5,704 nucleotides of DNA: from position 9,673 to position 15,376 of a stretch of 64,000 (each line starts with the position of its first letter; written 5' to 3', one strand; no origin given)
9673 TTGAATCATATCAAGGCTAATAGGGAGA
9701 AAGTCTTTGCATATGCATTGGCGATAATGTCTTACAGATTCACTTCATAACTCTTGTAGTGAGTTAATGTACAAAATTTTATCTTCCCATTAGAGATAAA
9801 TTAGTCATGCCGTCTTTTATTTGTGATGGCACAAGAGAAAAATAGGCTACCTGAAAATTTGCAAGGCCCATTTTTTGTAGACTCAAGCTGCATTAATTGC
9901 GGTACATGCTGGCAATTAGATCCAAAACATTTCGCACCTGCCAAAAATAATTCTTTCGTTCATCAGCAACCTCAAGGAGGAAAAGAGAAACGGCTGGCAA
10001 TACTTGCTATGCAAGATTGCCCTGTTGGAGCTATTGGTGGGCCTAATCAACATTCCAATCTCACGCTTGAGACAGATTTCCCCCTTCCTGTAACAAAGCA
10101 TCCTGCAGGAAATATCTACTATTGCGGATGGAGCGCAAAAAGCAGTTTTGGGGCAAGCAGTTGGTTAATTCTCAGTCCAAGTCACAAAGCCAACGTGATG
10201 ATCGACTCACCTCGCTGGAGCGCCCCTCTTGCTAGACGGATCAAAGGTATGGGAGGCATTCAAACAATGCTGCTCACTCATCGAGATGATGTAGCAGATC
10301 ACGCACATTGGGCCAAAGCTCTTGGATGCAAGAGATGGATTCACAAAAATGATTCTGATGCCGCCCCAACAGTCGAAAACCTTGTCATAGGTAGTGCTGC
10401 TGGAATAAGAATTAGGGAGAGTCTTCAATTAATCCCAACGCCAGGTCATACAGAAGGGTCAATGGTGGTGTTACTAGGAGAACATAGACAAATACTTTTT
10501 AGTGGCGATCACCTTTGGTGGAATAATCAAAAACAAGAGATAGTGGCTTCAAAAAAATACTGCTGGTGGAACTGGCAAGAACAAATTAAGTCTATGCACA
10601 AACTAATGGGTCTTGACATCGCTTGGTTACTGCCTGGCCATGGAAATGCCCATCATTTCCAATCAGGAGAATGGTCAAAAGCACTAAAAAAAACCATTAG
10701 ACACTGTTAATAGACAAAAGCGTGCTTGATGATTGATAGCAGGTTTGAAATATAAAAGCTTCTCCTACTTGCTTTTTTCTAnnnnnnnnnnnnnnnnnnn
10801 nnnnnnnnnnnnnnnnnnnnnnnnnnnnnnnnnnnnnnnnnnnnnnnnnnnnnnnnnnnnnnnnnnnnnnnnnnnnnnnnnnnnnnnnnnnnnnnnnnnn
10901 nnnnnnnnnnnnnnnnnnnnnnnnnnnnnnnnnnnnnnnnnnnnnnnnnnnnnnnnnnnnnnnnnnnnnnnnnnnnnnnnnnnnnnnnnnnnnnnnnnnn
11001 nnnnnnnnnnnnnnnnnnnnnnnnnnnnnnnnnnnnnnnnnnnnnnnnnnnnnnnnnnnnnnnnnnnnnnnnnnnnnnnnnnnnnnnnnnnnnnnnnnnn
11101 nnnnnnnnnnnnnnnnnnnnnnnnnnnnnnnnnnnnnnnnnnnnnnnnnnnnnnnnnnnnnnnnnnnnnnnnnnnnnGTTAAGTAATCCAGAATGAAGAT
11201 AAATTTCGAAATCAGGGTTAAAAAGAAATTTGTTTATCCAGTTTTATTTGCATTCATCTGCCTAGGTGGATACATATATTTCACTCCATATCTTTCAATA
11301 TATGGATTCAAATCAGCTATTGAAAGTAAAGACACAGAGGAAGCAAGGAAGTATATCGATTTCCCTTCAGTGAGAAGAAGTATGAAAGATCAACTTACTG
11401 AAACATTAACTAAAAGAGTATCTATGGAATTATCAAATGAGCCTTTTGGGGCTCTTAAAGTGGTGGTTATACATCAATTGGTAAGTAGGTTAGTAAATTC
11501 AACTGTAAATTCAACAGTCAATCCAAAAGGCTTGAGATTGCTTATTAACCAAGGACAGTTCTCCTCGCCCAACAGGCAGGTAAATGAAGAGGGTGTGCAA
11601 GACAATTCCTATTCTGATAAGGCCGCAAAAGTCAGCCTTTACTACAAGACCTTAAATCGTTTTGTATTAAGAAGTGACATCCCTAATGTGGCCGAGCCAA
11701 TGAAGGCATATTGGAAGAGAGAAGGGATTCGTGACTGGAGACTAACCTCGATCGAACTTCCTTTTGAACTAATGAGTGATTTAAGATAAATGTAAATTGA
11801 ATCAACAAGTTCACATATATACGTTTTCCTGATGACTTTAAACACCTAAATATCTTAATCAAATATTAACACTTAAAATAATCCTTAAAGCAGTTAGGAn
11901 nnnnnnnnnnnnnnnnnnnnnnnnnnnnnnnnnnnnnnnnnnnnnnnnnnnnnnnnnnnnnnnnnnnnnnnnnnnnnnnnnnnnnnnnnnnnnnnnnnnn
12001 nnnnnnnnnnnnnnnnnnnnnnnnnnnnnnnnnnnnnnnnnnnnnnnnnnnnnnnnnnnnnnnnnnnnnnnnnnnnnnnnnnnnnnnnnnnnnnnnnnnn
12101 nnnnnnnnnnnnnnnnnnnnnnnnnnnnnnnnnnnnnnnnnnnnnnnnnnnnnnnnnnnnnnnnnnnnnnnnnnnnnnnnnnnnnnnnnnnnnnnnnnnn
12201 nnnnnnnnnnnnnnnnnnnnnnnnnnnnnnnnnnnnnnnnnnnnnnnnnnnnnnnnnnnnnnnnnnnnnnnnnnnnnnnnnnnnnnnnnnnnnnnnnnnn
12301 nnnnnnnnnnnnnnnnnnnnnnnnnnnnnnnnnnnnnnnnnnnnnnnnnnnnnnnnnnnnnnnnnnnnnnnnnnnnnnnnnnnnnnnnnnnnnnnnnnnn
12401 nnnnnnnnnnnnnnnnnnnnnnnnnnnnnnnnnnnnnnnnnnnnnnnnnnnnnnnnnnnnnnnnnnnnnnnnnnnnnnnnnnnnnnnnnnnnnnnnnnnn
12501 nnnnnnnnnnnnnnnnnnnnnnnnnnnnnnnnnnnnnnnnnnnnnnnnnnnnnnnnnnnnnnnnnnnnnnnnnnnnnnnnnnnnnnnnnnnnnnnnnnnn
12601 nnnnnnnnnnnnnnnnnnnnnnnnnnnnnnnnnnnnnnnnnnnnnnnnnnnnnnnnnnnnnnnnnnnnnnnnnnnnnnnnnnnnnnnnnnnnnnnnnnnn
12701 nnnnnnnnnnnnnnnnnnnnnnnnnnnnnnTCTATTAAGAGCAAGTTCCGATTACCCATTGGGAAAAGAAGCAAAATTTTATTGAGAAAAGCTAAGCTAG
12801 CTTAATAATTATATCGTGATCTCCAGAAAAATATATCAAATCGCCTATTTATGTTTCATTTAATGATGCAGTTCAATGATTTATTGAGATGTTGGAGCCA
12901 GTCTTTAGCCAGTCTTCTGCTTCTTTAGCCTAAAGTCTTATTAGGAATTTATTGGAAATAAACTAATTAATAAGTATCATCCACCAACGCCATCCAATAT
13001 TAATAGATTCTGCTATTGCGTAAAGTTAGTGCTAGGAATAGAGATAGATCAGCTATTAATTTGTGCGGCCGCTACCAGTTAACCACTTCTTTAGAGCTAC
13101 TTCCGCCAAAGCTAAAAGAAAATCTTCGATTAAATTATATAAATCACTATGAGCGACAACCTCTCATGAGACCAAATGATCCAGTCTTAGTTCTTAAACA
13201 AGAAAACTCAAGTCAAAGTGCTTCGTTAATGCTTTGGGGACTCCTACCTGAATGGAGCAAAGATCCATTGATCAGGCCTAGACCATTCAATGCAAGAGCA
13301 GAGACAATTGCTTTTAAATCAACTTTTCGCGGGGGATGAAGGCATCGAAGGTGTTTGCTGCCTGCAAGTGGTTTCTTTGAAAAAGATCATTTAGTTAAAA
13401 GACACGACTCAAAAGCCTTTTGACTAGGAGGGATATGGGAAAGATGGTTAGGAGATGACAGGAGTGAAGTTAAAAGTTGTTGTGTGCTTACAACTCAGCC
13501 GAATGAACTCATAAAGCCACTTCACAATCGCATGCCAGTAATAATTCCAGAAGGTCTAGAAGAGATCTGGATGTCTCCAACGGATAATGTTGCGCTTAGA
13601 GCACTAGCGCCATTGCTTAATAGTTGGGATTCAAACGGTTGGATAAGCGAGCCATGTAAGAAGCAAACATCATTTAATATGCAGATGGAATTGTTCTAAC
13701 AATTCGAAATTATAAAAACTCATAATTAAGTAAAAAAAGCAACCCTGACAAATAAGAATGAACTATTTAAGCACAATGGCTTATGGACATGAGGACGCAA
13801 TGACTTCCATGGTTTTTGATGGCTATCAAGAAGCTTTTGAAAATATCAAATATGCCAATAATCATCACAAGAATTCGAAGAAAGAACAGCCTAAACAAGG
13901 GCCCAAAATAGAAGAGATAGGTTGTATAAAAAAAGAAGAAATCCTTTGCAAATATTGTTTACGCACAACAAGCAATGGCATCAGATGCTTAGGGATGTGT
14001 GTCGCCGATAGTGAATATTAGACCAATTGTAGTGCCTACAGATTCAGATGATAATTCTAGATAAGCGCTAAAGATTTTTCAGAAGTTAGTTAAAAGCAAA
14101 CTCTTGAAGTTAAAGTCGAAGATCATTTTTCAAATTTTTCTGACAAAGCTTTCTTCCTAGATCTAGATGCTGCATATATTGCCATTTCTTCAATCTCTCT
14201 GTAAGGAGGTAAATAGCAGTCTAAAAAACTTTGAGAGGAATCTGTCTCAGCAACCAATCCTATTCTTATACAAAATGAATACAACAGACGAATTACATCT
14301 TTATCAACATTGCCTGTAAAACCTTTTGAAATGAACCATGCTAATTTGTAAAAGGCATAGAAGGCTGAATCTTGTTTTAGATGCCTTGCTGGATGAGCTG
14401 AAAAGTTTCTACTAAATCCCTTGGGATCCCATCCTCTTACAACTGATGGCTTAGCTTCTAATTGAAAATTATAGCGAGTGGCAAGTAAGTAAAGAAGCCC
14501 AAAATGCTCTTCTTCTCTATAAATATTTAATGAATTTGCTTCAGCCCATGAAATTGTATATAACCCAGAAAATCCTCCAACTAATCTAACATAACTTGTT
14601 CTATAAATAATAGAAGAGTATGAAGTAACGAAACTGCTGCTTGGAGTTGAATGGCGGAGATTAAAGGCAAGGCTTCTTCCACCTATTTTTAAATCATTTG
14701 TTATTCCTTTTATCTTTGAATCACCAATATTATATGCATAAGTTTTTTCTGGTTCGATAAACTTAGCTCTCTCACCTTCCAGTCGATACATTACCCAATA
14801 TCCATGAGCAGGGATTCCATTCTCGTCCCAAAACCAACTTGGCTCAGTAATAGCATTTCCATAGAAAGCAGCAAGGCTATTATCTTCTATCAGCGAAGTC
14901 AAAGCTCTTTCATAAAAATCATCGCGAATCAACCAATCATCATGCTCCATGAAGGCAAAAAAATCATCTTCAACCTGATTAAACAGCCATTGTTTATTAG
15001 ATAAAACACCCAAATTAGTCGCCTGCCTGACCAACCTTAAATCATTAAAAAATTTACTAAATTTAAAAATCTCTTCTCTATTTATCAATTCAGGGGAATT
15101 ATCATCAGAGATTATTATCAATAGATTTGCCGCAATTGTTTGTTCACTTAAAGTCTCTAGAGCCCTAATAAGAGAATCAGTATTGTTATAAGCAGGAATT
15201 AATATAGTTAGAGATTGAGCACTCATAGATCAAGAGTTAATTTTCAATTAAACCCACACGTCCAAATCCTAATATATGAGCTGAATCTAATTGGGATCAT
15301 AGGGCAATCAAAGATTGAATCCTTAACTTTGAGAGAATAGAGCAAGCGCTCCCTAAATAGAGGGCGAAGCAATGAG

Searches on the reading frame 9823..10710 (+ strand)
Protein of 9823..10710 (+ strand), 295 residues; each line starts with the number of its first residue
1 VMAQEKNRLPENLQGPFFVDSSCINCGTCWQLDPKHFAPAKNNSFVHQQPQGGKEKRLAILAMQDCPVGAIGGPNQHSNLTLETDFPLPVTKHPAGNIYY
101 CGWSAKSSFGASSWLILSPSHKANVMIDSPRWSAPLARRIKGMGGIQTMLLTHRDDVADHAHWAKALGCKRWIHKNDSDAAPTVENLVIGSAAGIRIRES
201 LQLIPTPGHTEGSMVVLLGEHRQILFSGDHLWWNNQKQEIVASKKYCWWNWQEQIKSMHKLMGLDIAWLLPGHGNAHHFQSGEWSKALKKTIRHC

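Call 96: search_protein_families(library=pfam, proteins=[window:9823-10710:+], max_evalue=0.001)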
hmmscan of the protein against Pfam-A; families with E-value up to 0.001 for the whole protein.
window:9823-10710:+ (295 aa): 2 families
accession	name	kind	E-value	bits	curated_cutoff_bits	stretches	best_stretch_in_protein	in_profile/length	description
PF13370.11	Fer4_13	-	1.4e-15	58.1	24.5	1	19-72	1-57/58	4Fe-4S single cluster domain of Ferredoxin I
PF00753.33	Lactamase_B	-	0.00015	22.2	22.7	1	185-273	106-196/196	Metallo-beta-lactamase superfamily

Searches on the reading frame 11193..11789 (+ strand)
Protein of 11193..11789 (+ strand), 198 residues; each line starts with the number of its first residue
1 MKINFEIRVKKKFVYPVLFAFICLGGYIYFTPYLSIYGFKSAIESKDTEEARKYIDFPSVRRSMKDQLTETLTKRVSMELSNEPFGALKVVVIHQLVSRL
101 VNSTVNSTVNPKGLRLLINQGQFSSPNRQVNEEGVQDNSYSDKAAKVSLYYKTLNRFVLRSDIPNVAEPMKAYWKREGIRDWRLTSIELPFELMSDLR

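Call 96: search_protein_families(library=pfam, proteins=[window:11193-11789:+], max_evalue=0.001)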
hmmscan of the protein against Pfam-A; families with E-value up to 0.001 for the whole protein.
window:11193-11789:+ (198 aa): 1 family
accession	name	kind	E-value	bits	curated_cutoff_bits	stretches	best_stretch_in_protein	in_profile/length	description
PF11159.13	DUF2939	-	9.1e-22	77.7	24.8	1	24-117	4-93/93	Protein of unknown function (DUF2939)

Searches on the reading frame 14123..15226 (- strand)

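Call 34: search_protein_families(library=pfam, proteins=[window:14123-15226:-], max_evalue=0.001)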
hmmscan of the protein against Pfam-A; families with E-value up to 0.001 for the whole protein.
window:14123-15226:- (367 aa): 1 family
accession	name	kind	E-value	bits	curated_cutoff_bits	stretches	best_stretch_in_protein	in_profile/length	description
PF00535.33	Glycos_transf_2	-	2.9e-13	50.5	23.3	1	7-135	1-129/168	Glycosyl transferase family 2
